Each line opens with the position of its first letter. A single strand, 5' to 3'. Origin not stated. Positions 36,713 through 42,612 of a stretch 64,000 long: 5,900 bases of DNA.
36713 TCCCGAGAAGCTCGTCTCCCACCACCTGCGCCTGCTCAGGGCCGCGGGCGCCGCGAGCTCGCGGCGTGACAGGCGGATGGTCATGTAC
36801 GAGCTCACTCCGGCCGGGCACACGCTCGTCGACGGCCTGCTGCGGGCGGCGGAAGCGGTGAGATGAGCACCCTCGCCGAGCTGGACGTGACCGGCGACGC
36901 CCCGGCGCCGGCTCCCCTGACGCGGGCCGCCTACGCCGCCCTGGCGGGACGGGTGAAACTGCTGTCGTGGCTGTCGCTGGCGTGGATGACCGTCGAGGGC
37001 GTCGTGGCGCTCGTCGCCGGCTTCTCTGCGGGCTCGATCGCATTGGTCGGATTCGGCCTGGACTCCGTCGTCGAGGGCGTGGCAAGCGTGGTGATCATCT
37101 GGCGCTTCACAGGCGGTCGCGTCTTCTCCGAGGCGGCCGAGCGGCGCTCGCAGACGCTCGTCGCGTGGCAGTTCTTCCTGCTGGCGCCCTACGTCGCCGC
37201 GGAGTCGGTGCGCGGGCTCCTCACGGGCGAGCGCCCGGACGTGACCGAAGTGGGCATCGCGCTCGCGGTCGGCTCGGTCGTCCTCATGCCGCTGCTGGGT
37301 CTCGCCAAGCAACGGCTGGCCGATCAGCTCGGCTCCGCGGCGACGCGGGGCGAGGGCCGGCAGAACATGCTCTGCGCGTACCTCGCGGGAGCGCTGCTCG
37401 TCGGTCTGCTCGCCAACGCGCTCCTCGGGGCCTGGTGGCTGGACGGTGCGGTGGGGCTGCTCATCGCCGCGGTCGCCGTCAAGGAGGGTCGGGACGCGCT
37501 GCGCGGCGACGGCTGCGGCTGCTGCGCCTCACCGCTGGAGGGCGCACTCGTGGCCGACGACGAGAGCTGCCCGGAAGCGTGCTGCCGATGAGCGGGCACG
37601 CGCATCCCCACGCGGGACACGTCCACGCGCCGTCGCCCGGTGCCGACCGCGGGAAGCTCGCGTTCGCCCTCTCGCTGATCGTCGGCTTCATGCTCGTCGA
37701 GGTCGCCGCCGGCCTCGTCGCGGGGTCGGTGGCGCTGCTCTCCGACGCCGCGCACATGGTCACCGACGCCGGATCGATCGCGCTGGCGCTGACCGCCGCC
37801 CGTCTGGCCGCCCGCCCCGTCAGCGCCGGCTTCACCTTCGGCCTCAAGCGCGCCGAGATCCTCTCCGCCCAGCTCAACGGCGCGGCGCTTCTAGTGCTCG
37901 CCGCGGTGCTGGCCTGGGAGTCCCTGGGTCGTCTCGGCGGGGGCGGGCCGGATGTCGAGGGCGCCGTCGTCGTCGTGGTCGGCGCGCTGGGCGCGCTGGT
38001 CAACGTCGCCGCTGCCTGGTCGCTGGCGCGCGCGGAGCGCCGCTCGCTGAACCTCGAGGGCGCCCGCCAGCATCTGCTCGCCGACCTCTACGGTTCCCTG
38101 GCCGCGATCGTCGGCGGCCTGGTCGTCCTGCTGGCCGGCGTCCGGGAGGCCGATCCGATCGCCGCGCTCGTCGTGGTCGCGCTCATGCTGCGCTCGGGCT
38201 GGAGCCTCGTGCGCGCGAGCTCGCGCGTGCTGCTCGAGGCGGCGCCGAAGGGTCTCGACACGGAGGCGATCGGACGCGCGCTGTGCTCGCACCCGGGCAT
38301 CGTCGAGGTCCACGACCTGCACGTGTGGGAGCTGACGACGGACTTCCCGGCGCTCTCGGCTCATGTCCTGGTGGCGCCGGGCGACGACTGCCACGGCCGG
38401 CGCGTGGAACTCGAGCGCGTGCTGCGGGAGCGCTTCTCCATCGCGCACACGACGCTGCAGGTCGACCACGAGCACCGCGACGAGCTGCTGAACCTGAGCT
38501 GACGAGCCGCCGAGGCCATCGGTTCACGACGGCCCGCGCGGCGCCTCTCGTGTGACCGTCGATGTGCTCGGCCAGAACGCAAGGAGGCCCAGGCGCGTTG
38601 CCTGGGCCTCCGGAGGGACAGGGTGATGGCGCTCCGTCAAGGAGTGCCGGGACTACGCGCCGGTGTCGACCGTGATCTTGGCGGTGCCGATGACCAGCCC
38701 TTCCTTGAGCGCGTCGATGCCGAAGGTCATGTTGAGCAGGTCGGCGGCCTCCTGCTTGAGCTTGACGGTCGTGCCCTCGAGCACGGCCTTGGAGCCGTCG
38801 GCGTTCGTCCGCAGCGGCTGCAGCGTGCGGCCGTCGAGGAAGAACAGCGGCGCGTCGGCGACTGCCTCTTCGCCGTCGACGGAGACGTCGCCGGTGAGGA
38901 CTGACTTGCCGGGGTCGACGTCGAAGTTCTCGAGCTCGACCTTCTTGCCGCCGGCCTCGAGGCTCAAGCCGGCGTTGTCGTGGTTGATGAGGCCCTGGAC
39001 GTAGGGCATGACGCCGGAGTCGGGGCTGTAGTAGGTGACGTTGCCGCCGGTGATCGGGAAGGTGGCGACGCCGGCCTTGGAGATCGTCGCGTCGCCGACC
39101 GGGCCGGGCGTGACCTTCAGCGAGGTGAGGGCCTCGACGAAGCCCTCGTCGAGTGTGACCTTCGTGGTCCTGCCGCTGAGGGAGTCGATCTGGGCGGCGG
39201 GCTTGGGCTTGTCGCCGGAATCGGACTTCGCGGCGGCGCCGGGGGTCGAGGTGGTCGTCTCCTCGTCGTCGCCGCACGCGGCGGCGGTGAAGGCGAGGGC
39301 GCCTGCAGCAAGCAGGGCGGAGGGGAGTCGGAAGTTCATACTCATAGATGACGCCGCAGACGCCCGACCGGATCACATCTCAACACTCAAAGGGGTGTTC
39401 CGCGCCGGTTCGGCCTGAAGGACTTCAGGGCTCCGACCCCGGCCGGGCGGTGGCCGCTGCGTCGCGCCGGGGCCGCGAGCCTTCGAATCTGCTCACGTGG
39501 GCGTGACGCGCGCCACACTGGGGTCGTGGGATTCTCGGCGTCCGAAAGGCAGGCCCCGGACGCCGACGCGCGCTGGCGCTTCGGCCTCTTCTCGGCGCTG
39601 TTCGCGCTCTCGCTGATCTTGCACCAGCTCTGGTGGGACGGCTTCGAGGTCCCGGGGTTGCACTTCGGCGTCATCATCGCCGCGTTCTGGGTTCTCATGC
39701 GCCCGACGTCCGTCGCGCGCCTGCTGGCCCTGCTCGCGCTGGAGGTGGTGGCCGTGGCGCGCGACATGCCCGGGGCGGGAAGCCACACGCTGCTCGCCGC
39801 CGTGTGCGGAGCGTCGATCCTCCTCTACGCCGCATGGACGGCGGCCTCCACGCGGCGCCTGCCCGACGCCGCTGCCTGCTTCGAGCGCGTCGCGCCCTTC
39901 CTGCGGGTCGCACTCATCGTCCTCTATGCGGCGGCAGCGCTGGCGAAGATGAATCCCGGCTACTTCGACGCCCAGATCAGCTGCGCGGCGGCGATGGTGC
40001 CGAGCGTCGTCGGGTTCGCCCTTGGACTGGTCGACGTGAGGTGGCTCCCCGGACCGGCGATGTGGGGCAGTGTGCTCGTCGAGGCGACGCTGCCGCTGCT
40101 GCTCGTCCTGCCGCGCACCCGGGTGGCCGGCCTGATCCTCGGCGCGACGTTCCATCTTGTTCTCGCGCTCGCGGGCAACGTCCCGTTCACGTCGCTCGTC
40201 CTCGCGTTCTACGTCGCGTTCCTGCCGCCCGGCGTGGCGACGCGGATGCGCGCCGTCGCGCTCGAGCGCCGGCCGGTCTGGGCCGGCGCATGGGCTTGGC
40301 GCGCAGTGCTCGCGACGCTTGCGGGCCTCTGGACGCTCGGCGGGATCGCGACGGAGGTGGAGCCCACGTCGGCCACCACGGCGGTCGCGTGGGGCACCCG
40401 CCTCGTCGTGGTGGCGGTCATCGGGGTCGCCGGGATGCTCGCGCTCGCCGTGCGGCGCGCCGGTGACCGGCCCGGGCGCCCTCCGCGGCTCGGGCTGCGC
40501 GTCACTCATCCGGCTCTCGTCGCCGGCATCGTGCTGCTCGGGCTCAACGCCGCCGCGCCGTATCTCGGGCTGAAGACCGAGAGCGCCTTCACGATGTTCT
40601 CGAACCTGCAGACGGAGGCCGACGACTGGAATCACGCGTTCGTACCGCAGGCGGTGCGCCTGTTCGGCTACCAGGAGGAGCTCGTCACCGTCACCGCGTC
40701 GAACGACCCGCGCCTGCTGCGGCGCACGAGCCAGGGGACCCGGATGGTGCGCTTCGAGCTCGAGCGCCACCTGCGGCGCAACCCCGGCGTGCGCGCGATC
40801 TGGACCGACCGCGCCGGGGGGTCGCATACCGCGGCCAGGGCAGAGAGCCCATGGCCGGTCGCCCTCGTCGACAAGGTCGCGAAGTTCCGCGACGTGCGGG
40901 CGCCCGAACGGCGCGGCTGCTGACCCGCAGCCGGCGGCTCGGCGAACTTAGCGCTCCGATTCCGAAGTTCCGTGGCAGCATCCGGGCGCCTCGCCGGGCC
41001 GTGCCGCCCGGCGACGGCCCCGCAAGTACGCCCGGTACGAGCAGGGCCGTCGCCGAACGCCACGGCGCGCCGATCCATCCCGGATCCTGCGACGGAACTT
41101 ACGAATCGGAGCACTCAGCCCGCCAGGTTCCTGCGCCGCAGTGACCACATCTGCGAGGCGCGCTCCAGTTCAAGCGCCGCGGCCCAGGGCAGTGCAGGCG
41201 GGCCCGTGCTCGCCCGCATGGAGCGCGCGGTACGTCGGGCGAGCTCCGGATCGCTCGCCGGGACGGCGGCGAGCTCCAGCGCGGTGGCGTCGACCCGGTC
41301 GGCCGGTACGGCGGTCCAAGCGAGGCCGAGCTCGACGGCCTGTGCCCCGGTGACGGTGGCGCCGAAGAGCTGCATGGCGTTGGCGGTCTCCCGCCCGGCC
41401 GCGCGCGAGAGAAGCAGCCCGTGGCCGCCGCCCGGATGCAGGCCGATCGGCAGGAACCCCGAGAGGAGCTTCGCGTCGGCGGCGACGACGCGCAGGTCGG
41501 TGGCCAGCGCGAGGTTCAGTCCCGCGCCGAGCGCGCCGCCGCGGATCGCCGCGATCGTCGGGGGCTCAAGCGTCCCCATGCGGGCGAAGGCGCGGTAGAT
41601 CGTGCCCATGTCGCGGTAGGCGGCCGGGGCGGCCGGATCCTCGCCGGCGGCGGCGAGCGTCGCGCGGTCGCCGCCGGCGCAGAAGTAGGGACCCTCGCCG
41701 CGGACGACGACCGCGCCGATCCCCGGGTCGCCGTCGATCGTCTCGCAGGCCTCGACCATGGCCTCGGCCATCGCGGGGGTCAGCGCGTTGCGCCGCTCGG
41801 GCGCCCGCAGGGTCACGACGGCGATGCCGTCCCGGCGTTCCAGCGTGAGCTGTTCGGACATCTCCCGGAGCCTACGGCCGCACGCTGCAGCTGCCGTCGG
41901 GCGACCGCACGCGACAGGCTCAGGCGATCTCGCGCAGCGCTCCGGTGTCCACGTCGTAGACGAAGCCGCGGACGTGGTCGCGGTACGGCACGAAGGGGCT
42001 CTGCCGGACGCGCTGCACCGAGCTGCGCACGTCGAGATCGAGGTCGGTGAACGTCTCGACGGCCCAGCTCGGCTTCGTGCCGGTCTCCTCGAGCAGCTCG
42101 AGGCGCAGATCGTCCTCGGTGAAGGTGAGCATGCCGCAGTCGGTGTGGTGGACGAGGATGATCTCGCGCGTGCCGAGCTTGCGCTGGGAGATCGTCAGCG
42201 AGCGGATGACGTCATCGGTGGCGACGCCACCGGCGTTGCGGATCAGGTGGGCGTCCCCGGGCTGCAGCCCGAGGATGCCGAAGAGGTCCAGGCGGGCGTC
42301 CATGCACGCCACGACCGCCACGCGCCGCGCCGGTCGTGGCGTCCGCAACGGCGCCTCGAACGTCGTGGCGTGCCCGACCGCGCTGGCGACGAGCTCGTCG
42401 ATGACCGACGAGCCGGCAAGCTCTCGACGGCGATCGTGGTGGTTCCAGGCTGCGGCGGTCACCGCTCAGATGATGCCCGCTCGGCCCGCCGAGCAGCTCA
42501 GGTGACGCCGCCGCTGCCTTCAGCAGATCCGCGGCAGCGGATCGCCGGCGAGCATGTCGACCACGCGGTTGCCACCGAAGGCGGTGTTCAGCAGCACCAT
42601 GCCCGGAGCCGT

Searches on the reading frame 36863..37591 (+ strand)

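Call 46: search_protein_families(library=pfam, proteins=[window:36863-37591:+], max_evalue=0.01)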
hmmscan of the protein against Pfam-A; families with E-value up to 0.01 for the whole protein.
window:36863-37591:+ (242 aa): 1 family
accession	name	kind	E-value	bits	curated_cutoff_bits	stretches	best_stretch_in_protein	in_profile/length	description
PF01545.26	Cation_efflux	-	7.9e-08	32.7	26.6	1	103-213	77-190/198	Cation efflux family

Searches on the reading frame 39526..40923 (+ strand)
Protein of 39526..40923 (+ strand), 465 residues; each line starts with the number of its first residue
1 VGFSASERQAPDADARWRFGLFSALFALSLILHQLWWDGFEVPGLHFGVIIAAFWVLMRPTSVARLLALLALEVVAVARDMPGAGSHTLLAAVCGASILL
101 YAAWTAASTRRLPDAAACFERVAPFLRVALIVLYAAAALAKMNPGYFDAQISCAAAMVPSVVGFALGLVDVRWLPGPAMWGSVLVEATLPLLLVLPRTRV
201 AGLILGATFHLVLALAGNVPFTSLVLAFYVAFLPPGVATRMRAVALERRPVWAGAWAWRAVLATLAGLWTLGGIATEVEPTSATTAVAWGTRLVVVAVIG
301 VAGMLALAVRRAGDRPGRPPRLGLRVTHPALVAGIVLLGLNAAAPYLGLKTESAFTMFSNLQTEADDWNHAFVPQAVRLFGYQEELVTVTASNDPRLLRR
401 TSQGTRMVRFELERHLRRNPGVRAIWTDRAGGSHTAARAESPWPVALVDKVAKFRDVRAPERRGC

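Call 12: search_protein_families(library=pfam, proteins=[window:39526-40923:+], max_evalue=0.001)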
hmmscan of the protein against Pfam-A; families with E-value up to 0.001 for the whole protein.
window:39526-40923:+ (465 aa): 1 family
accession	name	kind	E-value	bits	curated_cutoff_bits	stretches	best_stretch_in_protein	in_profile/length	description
PF05090.19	HTTM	-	0.00027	21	27.7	1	124-214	145-235/259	HTTM domain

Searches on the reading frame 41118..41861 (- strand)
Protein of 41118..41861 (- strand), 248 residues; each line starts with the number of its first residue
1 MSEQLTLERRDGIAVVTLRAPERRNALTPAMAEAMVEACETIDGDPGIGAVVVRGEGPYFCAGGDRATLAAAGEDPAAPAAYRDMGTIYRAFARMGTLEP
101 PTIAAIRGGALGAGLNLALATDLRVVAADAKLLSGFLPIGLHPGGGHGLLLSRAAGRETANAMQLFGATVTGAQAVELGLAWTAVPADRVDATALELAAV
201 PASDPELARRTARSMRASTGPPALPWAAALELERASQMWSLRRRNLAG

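Call 12: search_protein_families(library=pfam, proteins=[window:41118-41861:-], max_evalue=0.001)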
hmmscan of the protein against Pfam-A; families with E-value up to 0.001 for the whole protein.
window:41118-41861:- (248 aa): 2 families
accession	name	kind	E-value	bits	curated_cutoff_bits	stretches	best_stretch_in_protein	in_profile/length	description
PF00378.25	ECH_1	-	6.8e-40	137.4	27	1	9-229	2-218/251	Enoyl-CoA hydratase/isomerase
PF16113.10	ECH_2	-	4.4e-30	105.8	27.2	1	14-219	2-206/335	Enoyl-CoA hydratase/isomerase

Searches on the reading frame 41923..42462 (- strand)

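Call 46: search_protein_families(library=pfam, proteins=[window:41923-42462:-], max_evalue=0.01)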
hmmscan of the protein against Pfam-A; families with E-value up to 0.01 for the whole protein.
window:41923-42462:- (180 aa): 2 families
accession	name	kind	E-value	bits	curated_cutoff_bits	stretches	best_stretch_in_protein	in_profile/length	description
PF00484.24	Pro_CA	-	2.1e-13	51.2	25.7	1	49-117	2-73/156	Carbonic anhydrase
PF20393.3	Pro_CA_2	-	0.0032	18.1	30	0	68-117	39-88/125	Putative carbonic anhydrase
